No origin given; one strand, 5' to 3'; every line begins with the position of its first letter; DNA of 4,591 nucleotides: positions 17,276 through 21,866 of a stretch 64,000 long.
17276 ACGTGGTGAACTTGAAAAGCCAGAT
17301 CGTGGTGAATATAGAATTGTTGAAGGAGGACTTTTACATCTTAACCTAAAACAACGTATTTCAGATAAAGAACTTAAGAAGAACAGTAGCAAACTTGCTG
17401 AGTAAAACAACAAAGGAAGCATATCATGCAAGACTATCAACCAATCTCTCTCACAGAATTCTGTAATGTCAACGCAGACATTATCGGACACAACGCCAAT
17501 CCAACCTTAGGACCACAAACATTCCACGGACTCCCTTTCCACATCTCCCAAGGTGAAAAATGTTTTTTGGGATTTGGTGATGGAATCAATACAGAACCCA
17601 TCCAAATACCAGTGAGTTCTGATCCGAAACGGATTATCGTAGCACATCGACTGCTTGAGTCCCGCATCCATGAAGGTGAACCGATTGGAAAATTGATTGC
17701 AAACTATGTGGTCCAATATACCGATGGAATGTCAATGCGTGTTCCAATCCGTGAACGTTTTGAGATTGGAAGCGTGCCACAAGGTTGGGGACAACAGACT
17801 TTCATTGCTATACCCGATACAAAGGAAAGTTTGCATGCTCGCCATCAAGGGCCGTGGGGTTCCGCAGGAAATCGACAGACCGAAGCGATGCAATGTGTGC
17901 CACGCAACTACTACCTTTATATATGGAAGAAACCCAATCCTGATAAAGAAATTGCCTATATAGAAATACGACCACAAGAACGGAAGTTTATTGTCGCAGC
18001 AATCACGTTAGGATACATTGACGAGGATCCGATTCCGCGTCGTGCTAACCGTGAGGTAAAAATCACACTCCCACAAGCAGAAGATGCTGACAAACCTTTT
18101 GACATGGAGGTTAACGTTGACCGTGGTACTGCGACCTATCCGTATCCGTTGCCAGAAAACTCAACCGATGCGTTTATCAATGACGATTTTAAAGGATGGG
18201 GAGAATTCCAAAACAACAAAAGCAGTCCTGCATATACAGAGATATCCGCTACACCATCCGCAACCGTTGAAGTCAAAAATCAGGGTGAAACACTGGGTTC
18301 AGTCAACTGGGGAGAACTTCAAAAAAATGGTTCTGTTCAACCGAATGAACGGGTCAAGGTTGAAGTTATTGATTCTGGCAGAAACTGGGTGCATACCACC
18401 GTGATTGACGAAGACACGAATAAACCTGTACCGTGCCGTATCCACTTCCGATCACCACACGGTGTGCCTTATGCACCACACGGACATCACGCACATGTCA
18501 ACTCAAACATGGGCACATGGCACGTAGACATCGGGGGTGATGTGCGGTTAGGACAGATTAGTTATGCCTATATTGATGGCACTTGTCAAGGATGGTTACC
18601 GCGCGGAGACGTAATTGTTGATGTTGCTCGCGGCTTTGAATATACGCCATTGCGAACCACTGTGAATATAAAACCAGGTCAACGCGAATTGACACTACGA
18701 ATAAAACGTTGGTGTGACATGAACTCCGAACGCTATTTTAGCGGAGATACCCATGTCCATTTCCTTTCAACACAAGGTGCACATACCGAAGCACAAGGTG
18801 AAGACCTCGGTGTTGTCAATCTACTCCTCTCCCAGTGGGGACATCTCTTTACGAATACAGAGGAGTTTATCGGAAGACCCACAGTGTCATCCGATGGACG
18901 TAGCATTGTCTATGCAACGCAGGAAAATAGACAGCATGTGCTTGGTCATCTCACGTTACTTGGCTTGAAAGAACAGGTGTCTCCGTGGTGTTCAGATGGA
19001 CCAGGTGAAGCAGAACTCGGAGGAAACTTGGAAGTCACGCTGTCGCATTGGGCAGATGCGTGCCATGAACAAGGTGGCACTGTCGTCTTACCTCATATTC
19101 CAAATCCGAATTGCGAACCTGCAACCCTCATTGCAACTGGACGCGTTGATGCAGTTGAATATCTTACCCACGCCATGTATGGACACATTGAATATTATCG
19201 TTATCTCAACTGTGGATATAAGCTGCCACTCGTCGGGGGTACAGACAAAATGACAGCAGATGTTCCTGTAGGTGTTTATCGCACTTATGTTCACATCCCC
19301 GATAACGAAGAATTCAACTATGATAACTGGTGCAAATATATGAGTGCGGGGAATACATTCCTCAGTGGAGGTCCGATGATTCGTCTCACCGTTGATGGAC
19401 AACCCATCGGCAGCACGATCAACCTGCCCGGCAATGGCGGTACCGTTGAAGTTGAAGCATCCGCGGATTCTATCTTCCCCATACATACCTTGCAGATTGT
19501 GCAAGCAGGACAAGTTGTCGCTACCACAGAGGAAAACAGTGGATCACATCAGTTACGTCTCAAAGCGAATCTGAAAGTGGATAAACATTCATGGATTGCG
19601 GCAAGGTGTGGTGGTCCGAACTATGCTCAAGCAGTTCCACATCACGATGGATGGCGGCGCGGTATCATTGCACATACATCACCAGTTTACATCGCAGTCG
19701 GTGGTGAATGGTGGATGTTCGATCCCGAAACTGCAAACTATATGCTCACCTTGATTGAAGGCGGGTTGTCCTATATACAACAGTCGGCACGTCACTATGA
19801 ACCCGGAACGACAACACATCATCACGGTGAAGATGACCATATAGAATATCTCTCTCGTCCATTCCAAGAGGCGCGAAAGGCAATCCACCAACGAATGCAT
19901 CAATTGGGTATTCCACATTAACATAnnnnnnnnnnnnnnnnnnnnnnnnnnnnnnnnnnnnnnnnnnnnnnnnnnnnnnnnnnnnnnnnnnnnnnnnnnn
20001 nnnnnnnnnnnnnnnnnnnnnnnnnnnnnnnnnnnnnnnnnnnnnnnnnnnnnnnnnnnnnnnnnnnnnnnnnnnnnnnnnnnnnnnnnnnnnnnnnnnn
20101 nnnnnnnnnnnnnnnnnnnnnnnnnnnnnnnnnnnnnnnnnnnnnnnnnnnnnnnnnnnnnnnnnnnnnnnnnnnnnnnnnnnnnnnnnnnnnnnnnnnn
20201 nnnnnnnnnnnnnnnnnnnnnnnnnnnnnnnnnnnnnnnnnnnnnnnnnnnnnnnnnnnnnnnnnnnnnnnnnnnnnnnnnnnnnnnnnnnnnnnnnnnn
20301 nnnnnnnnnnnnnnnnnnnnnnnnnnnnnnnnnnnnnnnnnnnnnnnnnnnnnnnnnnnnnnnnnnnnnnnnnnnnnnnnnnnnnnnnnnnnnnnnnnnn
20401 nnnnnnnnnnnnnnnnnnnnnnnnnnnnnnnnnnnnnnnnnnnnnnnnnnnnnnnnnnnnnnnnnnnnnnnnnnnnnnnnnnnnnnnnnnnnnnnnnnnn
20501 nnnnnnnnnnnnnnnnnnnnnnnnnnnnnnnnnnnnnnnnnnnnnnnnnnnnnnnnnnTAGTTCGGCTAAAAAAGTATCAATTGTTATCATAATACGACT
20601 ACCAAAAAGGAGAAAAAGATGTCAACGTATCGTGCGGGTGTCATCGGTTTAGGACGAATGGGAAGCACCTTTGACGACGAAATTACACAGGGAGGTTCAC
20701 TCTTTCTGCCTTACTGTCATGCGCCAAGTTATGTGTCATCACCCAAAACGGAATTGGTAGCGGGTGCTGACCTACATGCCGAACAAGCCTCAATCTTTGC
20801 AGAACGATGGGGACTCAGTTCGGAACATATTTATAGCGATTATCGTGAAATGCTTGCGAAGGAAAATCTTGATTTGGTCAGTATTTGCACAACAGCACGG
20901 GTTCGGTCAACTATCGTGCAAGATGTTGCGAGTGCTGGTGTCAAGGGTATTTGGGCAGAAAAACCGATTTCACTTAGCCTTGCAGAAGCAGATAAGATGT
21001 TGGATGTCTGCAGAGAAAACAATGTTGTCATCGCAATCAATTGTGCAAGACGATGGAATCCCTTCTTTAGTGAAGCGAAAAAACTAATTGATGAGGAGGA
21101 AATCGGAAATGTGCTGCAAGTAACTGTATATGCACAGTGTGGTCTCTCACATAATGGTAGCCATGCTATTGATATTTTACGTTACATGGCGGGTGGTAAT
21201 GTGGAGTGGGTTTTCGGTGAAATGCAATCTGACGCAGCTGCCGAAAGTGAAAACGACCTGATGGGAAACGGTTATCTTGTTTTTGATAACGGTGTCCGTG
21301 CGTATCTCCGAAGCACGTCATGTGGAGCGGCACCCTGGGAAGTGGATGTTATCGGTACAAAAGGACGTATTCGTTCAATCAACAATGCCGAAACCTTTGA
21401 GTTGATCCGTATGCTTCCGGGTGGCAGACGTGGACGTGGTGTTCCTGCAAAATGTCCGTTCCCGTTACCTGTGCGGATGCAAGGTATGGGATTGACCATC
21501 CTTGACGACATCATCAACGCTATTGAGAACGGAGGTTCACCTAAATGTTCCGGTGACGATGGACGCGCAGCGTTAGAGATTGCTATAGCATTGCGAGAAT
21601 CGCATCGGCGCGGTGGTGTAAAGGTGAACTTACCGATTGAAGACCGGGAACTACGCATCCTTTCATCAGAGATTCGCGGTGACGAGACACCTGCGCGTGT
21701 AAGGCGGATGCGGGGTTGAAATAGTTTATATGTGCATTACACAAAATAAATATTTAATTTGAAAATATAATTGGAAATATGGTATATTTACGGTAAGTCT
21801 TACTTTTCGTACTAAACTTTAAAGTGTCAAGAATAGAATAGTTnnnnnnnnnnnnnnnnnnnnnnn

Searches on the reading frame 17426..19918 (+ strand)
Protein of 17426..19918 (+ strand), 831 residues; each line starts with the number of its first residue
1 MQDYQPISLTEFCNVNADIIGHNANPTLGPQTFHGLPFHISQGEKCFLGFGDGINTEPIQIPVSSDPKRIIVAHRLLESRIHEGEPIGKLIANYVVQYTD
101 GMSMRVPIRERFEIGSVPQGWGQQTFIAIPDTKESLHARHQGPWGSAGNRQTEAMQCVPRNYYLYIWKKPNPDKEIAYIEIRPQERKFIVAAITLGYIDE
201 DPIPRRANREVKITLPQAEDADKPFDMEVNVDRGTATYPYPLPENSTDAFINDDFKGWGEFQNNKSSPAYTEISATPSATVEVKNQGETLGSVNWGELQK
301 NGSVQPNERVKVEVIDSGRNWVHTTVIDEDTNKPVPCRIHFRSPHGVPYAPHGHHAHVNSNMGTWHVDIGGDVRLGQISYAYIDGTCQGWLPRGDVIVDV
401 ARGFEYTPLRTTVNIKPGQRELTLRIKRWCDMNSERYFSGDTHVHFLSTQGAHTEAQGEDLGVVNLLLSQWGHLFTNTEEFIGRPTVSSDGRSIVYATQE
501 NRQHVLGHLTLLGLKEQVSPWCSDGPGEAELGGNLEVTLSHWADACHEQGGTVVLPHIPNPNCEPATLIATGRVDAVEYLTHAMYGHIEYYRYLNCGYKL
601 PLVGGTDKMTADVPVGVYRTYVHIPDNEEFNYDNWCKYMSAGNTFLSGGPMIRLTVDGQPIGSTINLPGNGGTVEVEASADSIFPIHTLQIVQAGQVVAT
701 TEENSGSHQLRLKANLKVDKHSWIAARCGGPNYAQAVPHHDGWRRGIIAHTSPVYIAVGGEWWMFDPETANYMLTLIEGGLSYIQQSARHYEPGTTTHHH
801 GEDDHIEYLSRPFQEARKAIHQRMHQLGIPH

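Call 76: search_protein_families(library=pfam, proteins=[window:17426-19918:+], max_evalue=0.01)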
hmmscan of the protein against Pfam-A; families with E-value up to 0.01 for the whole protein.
window:17426-19918:+ (831 aa): 1 family
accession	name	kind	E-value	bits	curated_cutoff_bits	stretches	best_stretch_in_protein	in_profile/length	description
PF07676.18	PD40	-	0.00061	20.1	20.9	1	476-499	5-28/38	WD40-like Beta Propeller Repeat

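Call 83: search_protein_families(library=padloc, proteins=[window:17426-19918:+], max_evalue=0.001)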
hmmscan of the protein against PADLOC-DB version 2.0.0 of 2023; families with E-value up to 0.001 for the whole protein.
window:17426-19918:+ (831 aa): 0 families

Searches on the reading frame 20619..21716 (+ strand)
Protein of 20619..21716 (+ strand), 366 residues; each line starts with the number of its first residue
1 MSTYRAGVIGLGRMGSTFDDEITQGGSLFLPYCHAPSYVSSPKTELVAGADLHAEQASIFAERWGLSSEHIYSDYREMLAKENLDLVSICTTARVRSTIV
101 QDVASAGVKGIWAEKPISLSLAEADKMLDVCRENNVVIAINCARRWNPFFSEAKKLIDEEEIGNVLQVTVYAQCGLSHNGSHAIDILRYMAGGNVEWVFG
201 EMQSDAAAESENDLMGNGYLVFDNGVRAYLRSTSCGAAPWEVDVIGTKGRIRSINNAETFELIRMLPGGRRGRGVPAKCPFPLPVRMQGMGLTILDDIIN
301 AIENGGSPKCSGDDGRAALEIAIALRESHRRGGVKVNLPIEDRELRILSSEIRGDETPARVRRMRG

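Call 86: find_related_loci(query=window:20619-21716:+, collection=metagenome_contigs, flank=10000)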
Query window:20619-21716:+ (366 aa) in metagenome_contigs; peptide patterns used: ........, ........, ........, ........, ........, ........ (x = any residue, [..] = any of these).
281 stretches matched a pattern; 110 encode a relative of the query (tblastn E <= 1e-3); the best 80 are kept; 80 distinct loci.
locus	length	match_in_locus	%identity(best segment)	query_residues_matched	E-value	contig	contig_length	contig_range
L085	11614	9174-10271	91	1-366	0e+0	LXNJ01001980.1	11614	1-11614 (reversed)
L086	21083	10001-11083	90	1-361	0e+0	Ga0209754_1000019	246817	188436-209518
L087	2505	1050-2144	80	1-365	0e+0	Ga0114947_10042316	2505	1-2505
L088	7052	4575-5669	74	1-365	0e+0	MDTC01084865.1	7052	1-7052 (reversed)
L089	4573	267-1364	74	1-366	0e+0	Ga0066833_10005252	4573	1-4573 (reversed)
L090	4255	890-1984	72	1-365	0e+0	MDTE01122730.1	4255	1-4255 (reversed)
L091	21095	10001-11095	71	1-365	0e+0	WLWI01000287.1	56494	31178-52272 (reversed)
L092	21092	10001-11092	70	1-364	5e-180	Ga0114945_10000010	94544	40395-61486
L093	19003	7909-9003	71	1-365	0e+0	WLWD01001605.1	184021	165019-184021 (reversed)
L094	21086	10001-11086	69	4-365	3e-178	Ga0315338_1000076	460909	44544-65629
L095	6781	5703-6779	69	4-362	2e-178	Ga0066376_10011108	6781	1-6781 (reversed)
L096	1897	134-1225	69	1-364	0e+0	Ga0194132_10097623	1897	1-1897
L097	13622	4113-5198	68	1-364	2e-176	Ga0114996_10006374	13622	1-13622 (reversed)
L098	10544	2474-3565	68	2-365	9e-175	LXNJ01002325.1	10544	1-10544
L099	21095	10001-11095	83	1-365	0e+0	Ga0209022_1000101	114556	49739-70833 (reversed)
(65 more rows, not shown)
